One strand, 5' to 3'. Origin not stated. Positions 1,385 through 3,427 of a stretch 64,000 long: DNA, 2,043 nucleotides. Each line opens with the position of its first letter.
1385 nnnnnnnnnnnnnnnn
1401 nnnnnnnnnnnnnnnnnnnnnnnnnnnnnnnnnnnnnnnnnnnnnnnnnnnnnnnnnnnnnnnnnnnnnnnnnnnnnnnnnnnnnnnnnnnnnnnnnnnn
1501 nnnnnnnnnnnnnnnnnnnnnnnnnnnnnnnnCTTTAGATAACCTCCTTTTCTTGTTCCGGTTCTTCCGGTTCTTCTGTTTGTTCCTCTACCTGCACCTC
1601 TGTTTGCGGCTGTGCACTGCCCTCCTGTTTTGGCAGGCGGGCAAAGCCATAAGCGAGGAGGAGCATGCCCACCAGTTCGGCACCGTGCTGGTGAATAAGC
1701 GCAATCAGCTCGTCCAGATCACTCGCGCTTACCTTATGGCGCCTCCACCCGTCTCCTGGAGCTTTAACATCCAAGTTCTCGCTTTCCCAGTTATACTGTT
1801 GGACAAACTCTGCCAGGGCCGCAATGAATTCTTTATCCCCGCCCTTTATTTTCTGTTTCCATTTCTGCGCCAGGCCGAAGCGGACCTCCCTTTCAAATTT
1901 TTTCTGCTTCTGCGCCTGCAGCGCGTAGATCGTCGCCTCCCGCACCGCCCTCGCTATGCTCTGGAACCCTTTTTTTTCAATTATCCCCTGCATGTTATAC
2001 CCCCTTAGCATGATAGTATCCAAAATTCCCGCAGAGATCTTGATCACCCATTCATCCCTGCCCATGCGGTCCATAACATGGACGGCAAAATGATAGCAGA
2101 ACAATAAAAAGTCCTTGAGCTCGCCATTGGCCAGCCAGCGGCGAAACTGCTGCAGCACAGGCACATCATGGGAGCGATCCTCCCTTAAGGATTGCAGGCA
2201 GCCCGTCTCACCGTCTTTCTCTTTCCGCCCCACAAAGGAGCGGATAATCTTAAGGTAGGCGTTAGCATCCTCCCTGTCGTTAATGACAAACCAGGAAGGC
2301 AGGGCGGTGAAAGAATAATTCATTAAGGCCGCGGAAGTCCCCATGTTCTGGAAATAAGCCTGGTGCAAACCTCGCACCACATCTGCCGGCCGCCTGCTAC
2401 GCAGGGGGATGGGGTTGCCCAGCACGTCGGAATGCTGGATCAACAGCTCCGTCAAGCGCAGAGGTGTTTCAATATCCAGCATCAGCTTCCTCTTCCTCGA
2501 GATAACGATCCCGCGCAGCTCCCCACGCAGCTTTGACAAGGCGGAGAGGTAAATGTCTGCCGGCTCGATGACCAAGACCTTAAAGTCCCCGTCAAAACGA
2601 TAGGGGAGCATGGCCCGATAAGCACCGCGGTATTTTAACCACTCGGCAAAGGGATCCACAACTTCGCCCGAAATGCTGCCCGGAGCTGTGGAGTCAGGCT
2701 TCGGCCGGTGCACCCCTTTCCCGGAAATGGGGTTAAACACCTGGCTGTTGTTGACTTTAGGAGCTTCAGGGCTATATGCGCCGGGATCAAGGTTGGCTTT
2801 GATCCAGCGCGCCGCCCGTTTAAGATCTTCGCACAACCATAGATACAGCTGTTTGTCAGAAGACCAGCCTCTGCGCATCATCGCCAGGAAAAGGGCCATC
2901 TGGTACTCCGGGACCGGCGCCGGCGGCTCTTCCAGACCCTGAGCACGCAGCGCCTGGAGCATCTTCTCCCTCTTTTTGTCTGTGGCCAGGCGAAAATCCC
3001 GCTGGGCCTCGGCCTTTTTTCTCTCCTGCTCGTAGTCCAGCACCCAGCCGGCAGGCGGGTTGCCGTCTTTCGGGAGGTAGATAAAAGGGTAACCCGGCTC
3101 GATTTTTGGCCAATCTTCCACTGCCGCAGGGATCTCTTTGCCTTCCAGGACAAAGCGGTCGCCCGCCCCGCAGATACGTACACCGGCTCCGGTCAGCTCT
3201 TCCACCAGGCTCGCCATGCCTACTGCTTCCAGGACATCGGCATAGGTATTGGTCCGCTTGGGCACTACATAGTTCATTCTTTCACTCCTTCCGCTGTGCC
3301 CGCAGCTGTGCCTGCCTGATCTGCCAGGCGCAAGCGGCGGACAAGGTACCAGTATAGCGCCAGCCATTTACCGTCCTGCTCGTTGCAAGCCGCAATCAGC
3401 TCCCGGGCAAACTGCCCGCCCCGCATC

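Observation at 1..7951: Type I CRISPR-Cas effector block with mixed subtype signatures and no array in 8 kb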

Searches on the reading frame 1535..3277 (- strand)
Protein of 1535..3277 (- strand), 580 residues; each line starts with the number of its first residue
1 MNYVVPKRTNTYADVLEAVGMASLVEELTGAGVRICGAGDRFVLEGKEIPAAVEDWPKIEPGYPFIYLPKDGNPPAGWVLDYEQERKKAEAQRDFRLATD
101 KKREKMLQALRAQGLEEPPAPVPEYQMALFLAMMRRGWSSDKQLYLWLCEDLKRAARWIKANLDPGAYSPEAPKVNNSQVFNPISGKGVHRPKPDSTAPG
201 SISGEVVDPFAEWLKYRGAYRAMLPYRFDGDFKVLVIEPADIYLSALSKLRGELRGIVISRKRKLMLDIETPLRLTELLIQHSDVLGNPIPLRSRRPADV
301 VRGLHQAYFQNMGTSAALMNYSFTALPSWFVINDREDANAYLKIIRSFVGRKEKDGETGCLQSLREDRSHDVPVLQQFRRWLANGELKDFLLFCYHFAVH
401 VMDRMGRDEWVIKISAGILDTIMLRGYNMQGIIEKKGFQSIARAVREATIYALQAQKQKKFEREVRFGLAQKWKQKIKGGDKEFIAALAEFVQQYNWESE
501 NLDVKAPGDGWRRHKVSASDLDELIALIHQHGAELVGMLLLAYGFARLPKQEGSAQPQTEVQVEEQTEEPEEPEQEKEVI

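Call 8: search_protein_families(library=pfam, proteins=[window:1535-3277:-], max_evalue=0.1)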
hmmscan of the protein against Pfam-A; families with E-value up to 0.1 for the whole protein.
window:1535-3277:- (580 aa): 1 family
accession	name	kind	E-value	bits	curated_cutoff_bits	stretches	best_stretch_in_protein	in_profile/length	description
PF25583.1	WCX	-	0.079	13.7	23.9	0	503-535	23-56/76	WCX domain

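Call 9: search_protein_families(library=ncbifam, proteins=[window:1535-3277:-], max_evalue=0.1)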
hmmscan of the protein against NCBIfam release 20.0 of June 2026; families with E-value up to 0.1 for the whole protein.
window:1535-3277:- (580 aa): 0 families

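Call 10: search_protein_families(library=padloc, proteins=[window:1535-3277:-], max_evalue=0.1)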
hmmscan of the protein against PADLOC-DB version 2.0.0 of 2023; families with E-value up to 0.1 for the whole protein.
window:1535-3277:- (580 aa): 1 family
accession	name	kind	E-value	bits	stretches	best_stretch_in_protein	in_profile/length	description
PDLC01417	Cas8a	-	2.2e-44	149.9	1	174-553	171-537/555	CAS-I-A; effector_LS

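Call 14: find_homologous_proteins(query=window:1535-3277:-)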
Query window:1535-3277:- (580 aa): 169 proteins with E <= 0.001 among 8000 candidates; the best 120 are listed.
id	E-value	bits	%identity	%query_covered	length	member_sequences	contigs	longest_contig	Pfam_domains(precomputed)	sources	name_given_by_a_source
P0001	0.0e+0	1330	100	100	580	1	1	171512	-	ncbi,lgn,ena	-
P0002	0.0e+0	1018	80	95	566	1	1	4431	-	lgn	-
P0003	1.4e-292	990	78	95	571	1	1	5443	-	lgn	-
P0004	4.7e-286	968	73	98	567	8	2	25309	-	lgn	-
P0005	8.3e-285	964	76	95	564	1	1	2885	-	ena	-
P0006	1.0e-262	891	71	96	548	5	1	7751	-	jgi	jgi:hypothetical protein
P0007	1.7e-239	814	66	95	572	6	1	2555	-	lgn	-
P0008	1.7e-237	808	64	97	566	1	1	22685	-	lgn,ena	-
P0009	1.1e-234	798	63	97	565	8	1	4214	-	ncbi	-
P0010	8.6e-226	769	62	97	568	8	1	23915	-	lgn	-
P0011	1.7e-225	768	62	97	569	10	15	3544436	-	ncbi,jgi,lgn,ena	jgi:hypothetical protein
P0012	2.2e-224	764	62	96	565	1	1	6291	-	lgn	-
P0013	6.8e-223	760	61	97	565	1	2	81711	-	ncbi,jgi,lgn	ncbi:MAG: hypothetical protein AB1402_08020 [Bacillota bacterium]|jgi:hypothetical protein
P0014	4.0e-222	757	60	98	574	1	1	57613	-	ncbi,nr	ncbi:MAG: hypothetical protein DDT21_01424 [Syntrophomonadaceae bacterium]|nr:hypothetical protein [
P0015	7.9e-222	756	61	96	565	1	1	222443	-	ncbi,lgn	-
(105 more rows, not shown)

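Call 15: find_encoding_contigs(protein=P0001, flank=10000, max_places=4)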
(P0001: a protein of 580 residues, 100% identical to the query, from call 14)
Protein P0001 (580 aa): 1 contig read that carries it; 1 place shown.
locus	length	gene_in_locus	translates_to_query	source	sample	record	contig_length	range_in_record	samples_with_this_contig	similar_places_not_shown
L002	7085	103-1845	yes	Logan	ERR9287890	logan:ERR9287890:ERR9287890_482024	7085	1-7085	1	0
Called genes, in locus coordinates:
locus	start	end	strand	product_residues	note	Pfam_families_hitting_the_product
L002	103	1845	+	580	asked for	-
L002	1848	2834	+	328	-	PF01905:DevR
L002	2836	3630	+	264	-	-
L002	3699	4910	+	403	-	PF03787:RAMPs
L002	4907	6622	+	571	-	PF12469:Cmr2_N, PF18182:mCpol, PF22335:Cas10-Cmr2_palm2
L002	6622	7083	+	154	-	?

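Call 16: find_encoding_contigs(protein=P0011, flank=10000, max_places=3)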
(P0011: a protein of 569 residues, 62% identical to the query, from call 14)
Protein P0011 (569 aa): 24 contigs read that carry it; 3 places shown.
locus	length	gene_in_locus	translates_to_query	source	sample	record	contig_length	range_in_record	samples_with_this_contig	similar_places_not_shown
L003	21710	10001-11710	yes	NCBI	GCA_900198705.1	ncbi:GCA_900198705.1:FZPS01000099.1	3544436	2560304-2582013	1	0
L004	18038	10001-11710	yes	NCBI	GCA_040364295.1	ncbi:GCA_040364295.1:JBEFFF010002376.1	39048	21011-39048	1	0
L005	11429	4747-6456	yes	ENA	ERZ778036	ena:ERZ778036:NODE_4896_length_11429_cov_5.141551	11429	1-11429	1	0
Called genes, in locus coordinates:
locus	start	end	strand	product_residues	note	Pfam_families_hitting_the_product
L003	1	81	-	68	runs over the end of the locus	PF06686:SpoIIIAC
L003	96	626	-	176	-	PF09548:Spore_III_AB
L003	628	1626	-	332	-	PF19568:Spore_III_AA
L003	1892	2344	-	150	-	-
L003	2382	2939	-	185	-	PF08207:EFP_N, PF01132:EFP, PF09285:Elong-fact-P_C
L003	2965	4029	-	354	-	PF01321:Creatinase_N, PF00557:Peptidase_M24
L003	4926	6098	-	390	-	-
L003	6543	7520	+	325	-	PF27225:AF_1859_N, PF10040:CRISPR_Cas6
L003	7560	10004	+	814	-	PF00270:DEAD, PF04851:ResIII, PF00271:Helicase_C, PF22590:Cas3-like_C_2, PF18019:Cas3_HD (weak)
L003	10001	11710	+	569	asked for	-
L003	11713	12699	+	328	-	PF01905:DevR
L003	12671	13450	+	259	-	-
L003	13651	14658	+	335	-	PF01867:Cas_Cas1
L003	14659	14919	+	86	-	PF09827:CRISPR_Cas2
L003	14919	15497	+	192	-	PF01930:Cas_Cas4, PF12705:PDDEXK_1 (faint)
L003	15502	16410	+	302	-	PF06023:Csa1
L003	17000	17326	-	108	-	-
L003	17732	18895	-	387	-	PF00248:Aldo_ket_red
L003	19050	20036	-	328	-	PF00005:ABC_tran, PF08352:oligo_HPY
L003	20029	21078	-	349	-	PF00005:ABC_tran, PF13304:AAA_21, PF08352:oligo_HPY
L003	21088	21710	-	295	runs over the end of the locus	PF12911:OppC_N, PF00528:BPD_transp_1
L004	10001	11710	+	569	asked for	-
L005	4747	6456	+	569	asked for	-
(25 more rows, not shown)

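Call 26: search_solved_structures(query=window:1535-3277:-, max_evalue=1)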
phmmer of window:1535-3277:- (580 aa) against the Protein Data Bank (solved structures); distinct sequences matched with E-value up to 1: 0.

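Call 30: find_related_loci(query=A1, collection=genome_contigs, flank=10000)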
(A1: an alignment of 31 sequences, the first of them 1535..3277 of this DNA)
Query A1 (580 aa) in genome_contigs; peptide patterns used: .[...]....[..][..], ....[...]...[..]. (x = any residue, [..] = any of these).
363 stretches matched a pattern; 54 encode a relative of the query (tblastn E <= 1e-3); 53 distinct loci.
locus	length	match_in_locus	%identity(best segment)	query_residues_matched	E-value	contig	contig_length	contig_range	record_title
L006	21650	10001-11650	80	1-552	0e+0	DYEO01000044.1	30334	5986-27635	MAG TPA_asm: Dethiobacter sp. isolate Tomsk_51_21 Tomsk_k141_43053, whole genome shotgun sequence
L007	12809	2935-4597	72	1-572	0e+0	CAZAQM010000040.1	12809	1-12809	MAG TPA_asm: uncultured Dethiobacter sp. isolate binchicken_co39_531 genome assembly, contig: NODE_11718_length_12809_co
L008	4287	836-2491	66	1-550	0e+0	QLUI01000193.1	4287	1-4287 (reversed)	MAG: Bacillota bacterium isolate GPS1B09 DDT30_193, whole genome shotgun sequence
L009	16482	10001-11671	62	3-562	0e+0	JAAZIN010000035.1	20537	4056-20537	MAG: Bacillota bacterium isolate AS20ysBPTH_152 17593_AS20, whole genome shotgun sequence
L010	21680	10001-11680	61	1-559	0e+0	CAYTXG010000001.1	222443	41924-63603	MAG TPA_asm: uncultured Syntrophomonadaceae bacterium isolate binchicken_co39_612 genome assembly, contig: NODE_38_lengt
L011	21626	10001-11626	62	6-552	0e+0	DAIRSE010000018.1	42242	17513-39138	MAG TPA_asm: Bacillota bacterium isolate CTOTU1356 NODE_86_length_42242_cov_148.667457, whole genome shotgun sequence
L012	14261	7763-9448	60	1-560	0e+0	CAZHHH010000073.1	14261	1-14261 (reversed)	MAG TPA_asm: uncultured Marinilabiliaceae bacterium isolate SRP192927_co8_296 genome assembly, contig: NODE_3756_length_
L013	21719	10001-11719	60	1-568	0e+0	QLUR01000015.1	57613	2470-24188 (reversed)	MAG: Bacillota bacterium isolate HKB214 DDT21_15, whole genome shotgun sequence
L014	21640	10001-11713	59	1-565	0e+0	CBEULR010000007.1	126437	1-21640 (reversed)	MAG TPA_asm: uncultured Peptococcaceae bacterium isolate SRR13515396_binner12_Refined_8 genome assembly, contig: ERZ2551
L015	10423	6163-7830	60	1-553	0e+0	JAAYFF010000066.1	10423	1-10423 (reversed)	MAG: Bacillota bacterium isolate AS07pgkLD_49 146387_AS07, whole genome shotgun sequence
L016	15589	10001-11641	54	1-562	0e+0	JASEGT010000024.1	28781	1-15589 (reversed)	MAG: Actinomycetota bacterium isolate Yes70-03 NODE_24_length_28781_cov_5.440263, whole genome shotgun sequence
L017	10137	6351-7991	53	1-564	0e+0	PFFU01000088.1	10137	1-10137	MAG: Candidatus Aquicultor secundus isolate CG17_big_fil_post_rev_8_21_14_2_50_50_24 CG17_8_21_14_2.50_scaffold_6872_c,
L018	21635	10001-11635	53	5-564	0e+0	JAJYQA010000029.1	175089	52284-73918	MAG: Actinomycetes bacterium isolate DS4.bin103 NODE_9_length_175089_cov_40.091986, whole genome shotgun sequence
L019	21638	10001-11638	62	5-552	0e+0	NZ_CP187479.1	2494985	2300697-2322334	Desulforudis sp. Tu-874 chromosome, complete genome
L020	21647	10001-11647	51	1-567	7e-168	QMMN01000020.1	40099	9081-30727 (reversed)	MAG: Deltaproteobacteria bacterium isolate B60_G16 B60_Guay16_scaffold_00262, whole genome shotgun sequence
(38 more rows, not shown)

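Call 45: predict_structure(alignment_id=A1)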
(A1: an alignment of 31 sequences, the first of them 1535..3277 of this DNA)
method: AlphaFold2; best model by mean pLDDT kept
length: 580 residues; sequences in the alignment: 31
mean_pLDDT: 84.2   pTM: 0.84
mean pLDDT of the five models: 84.2, 84.1, 84.1, 83.1, 80.3
residues with pLDDT >= 90: 349; 70-90: 138; 50-70: 36; < 50: 57
segments of 3 or more residues with pLDDT < 50: 184-204, 509-511, 552-580
pLDDT, mean of each block of 10 residues (from residue 1): 90 94 97 95 96 93 94 92 93 88 90 90 89 78 93 93 79 80 48 35 61 95 84 91 97 76 65 94 96 96 89 64 90 97 93 69 86 93 92 96 91 93 96 97 94 85 86 96 98 92 61 83 98 98 90 33 33 32
secondary structure, 60 per line:
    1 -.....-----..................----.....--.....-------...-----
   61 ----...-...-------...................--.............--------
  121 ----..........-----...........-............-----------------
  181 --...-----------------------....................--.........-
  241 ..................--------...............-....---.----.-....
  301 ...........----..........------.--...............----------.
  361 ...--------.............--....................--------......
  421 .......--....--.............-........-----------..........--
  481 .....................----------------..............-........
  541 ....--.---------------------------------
elements in order: E2-6 H12-29 E34-38 E41-45 E65-67 E79-81 H82-97 H100-112 H125-134 H140-150 H152-163 H209-222 E223-228 E231-239 E241-243 H244-258 H267-281 H297-300 E301-311 E316-325 H335-349 H360-363 H372-384 H387-406 H416-427 H430-433 H436-448 H450-457 H469-478 H481-501 H518-531 H533-544

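Call 55: search_protein_families(library=padloc, proteins=[L003:15502-16410:+], max_evalue=0.001)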
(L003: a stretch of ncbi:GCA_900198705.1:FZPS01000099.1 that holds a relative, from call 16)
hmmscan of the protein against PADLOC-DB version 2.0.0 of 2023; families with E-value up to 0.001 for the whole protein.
L003:15502-16410:+ (302 aa): 5 families
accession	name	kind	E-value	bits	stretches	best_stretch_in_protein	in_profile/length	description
PDLC01615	Cas4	-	1.1e-70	236.5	1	22-301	13-264/266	"CAS-I,CAS-II,CAS-III,CAS-IV,CAS-V,CAS-VI; acquisition_associated"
PDLC01272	Cas4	-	1.2e-70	236.2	1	20-301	8-261/262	"CAS-I,CAS-II,CAS-III,CAS-IV,CAS-V,CAS-VI; acquisition_associated"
PDLC01463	Cas4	-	1.8e-65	219.4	1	9-301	6-266/268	"CAS-I,CAS-II,CAS-III,CAS-IV,CAS-V,CAS-VI; acquisition_associated"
PDLC00942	Cas4a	-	1.3e-61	206.9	1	22-301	10-272/273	"CRISPR-associated protein Cas4/Csa1, subtype I-A/APERN"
PDLC02084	Cas4a1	-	1e-51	174.3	1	25-301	19-269/271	-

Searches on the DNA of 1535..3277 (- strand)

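Call 92: search_dna_similar(query=L051:13600-15650:+, collection=phages, mode=near, max_evalue=0.01)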
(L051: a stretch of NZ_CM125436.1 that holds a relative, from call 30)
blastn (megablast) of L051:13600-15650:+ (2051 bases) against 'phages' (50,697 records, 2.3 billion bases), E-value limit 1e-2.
No match.

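Call 93: search_dna_similar(query=L019:17000-21638:+, collection=phages, mode=near, max_evalue=0.01)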
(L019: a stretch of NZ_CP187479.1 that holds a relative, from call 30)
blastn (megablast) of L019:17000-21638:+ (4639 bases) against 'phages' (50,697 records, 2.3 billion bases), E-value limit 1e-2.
No match.
